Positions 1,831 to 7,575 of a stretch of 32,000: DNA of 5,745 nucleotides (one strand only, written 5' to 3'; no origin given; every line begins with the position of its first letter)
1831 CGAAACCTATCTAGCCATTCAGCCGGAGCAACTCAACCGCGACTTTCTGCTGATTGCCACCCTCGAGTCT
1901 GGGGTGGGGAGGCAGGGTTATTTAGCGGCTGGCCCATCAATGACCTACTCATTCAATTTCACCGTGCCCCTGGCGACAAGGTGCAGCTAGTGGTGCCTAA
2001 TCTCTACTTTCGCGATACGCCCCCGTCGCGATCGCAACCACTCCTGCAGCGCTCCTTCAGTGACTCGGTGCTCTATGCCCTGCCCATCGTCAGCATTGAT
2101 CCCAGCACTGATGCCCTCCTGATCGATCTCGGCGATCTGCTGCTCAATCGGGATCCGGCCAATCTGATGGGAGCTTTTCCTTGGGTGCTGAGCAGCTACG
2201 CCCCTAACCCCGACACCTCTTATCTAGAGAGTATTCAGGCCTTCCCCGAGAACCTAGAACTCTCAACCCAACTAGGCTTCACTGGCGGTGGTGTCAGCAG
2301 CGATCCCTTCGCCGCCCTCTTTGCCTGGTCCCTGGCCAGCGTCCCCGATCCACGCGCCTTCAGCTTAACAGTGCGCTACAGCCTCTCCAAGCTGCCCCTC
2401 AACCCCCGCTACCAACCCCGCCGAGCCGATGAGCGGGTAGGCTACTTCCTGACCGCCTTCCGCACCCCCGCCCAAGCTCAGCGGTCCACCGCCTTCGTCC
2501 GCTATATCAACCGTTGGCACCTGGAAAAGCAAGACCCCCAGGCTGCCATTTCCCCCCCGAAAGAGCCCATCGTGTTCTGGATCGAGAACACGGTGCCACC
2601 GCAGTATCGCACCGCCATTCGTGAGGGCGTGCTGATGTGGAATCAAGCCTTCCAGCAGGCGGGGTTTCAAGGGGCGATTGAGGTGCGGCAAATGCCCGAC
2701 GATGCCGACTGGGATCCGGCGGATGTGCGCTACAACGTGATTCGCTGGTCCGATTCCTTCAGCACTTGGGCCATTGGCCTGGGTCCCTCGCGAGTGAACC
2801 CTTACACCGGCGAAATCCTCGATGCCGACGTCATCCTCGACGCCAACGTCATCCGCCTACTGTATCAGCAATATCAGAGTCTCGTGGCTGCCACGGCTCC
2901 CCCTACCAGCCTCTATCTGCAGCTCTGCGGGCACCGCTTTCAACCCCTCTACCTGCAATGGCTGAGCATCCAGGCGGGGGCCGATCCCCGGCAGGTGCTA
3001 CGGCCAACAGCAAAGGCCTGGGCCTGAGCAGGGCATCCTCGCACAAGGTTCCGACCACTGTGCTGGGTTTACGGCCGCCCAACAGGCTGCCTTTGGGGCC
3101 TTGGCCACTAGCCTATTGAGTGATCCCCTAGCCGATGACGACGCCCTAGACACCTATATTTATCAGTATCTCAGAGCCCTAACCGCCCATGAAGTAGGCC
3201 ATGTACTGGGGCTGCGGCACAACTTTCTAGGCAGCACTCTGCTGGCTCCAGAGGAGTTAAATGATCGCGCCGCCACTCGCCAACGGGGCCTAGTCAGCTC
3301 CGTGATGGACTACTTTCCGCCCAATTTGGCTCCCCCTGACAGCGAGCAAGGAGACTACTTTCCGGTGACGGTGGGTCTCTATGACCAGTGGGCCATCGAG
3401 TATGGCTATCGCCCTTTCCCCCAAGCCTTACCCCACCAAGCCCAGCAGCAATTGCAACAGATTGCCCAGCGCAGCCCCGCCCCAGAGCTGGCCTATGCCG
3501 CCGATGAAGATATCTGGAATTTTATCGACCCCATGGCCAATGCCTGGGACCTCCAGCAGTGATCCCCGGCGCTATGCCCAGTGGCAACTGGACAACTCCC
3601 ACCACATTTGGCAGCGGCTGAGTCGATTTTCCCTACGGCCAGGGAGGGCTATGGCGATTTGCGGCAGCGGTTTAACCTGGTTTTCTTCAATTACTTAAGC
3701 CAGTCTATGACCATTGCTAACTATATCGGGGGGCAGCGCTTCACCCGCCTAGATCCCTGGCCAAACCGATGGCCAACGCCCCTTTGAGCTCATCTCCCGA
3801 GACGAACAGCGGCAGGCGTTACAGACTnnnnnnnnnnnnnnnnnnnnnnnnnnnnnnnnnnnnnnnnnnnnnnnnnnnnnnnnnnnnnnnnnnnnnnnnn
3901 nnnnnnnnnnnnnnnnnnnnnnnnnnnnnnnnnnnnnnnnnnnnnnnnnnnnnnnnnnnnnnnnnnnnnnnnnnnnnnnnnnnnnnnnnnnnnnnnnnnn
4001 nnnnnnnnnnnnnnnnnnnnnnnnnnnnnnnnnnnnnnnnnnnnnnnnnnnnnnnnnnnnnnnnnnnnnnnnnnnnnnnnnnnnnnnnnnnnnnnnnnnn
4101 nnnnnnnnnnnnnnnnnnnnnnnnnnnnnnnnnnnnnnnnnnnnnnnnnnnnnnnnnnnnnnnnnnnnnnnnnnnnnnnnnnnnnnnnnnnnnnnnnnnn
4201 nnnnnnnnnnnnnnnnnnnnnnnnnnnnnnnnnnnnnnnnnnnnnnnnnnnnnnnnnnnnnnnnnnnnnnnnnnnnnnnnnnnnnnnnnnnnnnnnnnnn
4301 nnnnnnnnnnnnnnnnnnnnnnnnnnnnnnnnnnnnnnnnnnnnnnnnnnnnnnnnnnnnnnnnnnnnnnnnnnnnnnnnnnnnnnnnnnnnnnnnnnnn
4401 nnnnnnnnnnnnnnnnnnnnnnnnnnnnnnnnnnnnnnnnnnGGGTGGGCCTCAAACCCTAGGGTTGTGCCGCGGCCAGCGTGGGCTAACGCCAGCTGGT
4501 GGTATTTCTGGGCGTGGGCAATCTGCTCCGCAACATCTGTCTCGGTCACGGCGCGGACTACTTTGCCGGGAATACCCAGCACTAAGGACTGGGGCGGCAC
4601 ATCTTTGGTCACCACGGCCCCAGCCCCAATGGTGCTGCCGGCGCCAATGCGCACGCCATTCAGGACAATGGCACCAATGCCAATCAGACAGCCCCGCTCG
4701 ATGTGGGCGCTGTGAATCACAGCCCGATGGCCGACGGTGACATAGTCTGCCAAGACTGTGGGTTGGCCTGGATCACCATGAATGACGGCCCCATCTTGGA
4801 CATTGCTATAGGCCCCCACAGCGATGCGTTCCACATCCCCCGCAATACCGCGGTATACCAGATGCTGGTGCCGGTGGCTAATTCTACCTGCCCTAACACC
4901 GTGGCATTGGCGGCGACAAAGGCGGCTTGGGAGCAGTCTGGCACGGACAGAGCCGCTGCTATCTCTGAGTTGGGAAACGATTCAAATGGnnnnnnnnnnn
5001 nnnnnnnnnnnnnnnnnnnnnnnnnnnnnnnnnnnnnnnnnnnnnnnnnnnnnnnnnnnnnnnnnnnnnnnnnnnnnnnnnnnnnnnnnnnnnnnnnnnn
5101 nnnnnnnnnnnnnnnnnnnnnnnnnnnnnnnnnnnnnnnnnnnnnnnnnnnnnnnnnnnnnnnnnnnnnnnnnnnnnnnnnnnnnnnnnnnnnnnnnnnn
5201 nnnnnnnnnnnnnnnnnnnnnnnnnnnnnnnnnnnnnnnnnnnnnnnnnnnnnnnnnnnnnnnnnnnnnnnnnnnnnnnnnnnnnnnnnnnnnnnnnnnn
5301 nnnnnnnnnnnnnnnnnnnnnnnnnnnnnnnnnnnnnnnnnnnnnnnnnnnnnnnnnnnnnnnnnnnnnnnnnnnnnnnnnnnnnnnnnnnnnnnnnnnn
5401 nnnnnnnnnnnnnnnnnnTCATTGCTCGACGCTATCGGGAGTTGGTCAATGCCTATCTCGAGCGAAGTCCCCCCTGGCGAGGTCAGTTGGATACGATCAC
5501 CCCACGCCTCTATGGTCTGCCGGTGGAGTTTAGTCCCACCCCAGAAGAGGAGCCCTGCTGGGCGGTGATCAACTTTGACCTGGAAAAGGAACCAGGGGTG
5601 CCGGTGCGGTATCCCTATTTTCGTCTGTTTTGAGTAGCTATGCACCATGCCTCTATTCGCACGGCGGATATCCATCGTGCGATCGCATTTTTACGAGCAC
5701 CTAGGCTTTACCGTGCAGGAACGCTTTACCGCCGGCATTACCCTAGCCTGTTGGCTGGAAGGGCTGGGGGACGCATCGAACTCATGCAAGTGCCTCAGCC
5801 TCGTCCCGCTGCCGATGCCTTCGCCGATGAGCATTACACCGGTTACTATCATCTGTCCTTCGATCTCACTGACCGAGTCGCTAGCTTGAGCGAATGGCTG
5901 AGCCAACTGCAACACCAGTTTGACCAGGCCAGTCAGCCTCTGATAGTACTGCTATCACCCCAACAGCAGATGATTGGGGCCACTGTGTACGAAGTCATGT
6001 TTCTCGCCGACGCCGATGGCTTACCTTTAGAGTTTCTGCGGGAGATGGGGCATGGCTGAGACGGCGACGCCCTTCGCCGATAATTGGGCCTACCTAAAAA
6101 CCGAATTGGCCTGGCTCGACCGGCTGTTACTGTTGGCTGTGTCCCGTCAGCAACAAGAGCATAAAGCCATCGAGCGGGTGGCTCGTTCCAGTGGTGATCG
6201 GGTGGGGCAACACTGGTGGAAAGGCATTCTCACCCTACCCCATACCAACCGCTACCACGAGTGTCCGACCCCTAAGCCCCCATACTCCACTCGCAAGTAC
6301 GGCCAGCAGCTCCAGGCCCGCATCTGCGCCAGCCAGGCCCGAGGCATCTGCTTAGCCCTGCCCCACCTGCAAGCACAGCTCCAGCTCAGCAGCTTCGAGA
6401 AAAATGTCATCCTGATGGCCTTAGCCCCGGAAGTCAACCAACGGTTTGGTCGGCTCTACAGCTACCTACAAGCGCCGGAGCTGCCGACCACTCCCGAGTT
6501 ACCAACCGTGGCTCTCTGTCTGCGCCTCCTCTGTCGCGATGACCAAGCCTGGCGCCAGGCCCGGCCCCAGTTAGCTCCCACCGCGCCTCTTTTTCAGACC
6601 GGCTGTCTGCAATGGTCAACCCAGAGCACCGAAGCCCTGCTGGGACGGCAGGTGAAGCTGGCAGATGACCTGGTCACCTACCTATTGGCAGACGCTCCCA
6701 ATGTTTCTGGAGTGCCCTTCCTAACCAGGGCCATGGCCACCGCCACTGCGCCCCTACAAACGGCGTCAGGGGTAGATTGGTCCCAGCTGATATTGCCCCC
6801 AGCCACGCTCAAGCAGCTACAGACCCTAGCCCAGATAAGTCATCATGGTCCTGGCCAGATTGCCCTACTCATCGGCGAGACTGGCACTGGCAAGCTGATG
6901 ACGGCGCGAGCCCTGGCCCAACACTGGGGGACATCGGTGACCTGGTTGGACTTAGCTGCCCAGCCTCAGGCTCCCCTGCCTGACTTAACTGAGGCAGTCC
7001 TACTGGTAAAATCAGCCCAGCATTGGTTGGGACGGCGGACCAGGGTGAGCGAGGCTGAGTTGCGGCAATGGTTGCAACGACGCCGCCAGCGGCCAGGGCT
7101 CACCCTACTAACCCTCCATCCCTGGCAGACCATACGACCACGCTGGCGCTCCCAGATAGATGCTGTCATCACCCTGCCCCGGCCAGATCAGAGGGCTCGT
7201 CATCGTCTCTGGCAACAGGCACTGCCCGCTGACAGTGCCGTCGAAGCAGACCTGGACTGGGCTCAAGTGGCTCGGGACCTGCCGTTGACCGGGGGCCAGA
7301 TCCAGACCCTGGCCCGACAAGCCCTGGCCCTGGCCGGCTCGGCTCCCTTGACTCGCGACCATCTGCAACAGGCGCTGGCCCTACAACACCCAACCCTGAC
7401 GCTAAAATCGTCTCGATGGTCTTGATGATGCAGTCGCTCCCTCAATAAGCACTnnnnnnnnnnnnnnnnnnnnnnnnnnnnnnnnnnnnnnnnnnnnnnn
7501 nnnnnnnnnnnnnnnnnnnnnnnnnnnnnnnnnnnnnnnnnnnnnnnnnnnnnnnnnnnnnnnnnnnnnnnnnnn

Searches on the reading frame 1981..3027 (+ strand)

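Call 32: search_protein_families(library=pfam, proteins=[window:1981-3027:+], max_evalue=0.001)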
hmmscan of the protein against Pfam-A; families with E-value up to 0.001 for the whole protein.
window:1981-3027:+ (348 aa): 1 family
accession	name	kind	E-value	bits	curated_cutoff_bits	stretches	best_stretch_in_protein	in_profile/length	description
PF17148.9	DUF5117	-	1.5e-23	84.1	27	1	6-183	23-188/189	Domain of unknown function (DUF5117)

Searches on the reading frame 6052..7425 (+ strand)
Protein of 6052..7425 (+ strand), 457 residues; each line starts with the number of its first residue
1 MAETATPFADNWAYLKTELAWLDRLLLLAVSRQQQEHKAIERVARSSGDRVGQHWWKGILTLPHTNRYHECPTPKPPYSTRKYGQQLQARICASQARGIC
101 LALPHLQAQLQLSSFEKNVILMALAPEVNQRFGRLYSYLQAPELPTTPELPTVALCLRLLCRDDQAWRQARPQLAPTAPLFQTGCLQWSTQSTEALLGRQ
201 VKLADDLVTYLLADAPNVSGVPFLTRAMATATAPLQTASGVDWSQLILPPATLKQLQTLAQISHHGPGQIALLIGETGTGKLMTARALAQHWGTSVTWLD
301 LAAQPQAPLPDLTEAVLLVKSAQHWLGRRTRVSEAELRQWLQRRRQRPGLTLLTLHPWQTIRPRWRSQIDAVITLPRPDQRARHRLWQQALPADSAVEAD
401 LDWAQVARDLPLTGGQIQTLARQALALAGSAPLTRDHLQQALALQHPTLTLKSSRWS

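Call 32: search_protein_families(library=pfam, proteins=[window:6052-7425:+], max_evalue=0.001)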
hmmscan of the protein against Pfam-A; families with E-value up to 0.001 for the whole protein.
window:6052-7425:+ (457 aa): 1 family
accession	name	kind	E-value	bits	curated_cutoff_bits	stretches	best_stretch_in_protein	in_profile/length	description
PF22977.2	WHD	-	1.1e-39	136.8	27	1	3-214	8-210/221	Winged helix domain, variant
